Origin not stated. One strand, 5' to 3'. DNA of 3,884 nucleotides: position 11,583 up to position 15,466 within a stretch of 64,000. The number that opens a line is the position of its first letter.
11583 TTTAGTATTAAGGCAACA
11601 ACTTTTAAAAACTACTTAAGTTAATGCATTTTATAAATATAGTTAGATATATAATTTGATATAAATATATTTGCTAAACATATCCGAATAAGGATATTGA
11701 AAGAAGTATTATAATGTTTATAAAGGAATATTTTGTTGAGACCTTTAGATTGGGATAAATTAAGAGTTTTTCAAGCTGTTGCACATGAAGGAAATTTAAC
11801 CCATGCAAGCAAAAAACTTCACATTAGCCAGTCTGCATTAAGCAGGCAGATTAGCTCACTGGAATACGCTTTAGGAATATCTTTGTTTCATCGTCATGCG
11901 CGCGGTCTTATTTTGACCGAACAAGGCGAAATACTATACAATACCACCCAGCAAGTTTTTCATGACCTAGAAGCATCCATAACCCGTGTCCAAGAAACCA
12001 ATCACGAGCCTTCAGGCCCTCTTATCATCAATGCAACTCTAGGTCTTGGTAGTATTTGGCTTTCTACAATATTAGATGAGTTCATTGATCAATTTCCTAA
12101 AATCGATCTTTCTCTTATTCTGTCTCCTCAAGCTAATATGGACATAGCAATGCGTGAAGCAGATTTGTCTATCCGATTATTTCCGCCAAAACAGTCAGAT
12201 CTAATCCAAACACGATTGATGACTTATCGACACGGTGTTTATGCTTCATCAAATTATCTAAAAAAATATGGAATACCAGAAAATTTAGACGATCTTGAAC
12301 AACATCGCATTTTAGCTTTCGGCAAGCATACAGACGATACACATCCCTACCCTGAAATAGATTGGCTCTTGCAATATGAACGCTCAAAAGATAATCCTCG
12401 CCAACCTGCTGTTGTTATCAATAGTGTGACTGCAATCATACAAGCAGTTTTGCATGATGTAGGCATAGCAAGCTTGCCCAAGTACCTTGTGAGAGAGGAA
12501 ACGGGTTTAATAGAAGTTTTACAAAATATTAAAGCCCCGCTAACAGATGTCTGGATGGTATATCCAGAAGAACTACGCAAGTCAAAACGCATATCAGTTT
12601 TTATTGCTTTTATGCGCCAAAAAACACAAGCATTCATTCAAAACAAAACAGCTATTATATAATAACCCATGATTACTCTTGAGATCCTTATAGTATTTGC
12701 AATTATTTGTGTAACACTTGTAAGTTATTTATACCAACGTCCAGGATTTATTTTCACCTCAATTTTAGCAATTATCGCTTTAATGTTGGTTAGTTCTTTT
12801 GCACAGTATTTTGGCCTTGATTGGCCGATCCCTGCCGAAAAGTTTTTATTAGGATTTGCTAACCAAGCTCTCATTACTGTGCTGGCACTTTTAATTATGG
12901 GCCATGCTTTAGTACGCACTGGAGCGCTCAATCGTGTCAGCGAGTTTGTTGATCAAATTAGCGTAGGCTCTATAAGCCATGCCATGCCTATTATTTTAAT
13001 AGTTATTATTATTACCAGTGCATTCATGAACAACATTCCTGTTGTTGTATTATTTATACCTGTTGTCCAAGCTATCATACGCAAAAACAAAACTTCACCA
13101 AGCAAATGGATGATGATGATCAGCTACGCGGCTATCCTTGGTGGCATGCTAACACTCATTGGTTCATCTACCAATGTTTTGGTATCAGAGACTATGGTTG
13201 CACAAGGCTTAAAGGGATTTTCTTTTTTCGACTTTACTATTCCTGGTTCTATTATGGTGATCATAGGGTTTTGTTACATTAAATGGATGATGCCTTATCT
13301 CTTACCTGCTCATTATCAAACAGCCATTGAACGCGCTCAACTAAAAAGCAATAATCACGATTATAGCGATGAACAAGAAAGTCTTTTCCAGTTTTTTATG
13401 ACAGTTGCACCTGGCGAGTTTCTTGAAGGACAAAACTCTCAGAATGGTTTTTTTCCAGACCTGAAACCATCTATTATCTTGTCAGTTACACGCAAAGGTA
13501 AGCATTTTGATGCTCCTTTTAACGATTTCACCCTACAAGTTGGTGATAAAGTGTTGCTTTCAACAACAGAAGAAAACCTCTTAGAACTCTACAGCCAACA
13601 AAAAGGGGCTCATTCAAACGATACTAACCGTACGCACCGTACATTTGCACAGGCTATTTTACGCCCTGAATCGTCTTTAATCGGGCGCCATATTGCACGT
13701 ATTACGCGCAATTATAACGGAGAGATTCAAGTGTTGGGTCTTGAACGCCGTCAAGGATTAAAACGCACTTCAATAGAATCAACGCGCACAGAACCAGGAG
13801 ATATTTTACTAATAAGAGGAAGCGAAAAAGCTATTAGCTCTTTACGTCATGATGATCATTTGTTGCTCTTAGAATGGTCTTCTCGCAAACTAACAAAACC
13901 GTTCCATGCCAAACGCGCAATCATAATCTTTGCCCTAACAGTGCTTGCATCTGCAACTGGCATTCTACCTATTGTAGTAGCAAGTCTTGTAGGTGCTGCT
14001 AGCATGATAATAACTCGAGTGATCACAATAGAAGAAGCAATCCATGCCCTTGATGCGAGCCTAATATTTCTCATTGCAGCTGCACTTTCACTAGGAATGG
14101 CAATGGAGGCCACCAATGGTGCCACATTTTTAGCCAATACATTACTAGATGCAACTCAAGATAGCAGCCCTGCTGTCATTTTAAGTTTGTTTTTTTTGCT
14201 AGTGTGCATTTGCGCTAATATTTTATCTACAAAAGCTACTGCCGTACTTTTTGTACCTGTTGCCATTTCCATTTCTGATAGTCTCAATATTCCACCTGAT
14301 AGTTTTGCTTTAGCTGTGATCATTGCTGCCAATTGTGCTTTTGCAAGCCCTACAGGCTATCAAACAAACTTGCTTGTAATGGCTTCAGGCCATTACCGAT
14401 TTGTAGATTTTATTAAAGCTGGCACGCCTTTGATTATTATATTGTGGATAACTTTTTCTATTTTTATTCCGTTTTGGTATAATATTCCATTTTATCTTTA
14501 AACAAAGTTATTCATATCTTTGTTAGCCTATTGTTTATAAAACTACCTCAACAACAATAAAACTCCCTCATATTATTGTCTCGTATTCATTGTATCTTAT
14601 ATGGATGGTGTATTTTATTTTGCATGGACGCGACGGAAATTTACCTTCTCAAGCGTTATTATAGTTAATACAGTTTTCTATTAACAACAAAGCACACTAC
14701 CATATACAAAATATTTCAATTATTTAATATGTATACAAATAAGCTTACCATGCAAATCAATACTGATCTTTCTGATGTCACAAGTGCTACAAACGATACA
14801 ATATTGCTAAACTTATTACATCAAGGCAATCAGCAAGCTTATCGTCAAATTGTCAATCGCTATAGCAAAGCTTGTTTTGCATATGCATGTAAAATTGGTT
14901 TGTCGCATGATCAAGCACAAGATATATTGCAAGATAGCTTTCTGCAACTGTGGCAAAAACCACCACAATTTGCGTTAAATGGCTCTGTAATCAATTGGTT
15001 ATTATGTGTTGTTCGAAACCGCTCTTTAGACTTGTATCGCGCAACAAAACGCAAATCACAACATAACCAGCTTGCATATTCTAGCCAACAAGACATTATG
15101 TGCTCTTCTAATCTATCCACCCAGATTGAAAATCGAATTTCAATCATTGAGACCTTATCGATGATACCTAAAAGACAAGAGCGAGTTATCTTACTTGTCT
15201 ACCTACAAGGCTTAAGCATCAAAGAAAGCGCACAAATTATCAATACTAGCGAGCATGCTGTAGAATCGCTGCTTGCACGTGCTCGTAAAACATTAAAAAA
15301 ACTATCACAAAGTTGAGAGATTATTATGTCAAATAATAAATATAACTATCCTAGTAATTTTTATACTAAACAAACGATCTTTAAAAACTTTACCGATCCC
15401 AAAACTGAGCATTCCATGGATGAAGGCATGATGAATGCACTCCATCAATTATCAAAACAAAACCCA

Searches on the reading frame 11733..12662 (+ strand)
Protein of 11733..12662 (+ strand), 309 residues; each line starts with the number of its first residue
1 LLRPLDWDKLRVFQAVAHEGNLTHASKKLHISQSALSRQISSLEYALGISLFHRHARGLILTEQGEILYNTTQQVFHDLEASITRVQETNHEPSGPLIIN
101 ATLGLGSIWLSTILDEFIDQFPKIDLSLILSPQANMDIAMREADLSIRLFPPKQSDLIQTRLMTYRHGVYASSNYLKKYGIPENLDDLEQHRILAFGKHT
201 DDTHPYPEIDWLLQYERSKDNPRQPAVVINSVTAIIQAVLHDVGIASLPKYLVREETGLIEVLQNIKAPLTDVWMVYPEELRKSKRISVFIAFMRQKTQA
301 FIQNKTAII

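Call 33: search_protein_families(library=pfam, proteins=[window:11733-12662:+], max_evalue=0.000001)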
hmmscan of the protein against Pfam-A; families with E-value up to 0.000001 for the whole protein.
window:11733-12662:+ (309 aa): 2 families
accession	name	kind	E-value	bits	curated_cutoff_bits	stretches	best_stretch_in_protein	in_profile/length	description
PF03466.25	LysR_substrate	-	9.5e-31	107.2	28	1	91-297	2-207/209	LysR substrate binding domain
PF00126.33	HTH_1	-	2.1e-22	79.3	26.6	1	7-66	1-60/60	Bacterial regulatory helix-turn-helix protein, lysR family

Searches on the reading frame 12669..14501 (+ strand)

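Call 34: search_protein_families(library=pfam, proteins=[window:12669-14501:+], max_evalue=0.000001)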
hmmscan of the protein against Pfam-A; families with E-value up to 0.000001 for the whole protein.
window:12669-14501:+ (610 aa): 3 families
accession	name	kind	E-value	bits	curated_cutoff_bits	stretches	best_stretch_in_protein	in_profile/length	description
PF03600.22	CitMHS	-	6.4e-70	236.3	31.9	2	31-523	15-305/336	Citrate transporter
PF02080.26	TrkA_C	-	1.1e-11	44.9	27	0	267-309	27-68/71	TrkA-C domain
PF06808.19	DctM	-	8.7e-07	28.5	23.8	0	427-594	237-402/413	Tripartite ATP-independent periplasmic transporter, DctM component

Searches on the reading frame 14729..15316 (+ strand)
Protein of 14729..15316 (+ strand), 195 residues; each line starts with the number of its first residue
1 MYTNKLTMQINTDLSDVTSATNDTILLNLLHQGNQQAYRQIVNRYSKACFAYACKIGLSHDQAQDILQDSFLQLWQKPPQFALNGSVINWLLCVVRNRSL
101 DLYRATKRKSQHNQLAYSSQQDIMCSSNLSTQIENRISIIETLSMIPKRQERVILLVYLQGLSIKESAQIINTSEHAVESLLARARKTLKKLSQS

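Call 34: search_protein_families(library=pfam, proteins=[window:14729-15316:+], max_evalue=0.000001)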
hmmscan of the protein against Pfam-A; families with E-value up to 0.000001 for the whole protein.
window:14729-15316:+ (195 aa): 3 families
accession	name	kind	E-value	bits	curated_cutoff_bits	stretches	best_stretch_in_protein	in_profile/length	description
PF08281.18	Sigma70_r4_2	-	5.5e-13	48.8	25.7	1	138-189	3-54/54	Sigma-70, region 4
PF04542.20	Sigma70_r2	-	6.9e-10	39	24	1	42-108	2-70/71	Sigma-70 region 2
PF07638.17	Sigma70_ECF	-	2.7e-07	31.1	21.1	0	70-190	56-180/185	ECF sigma factor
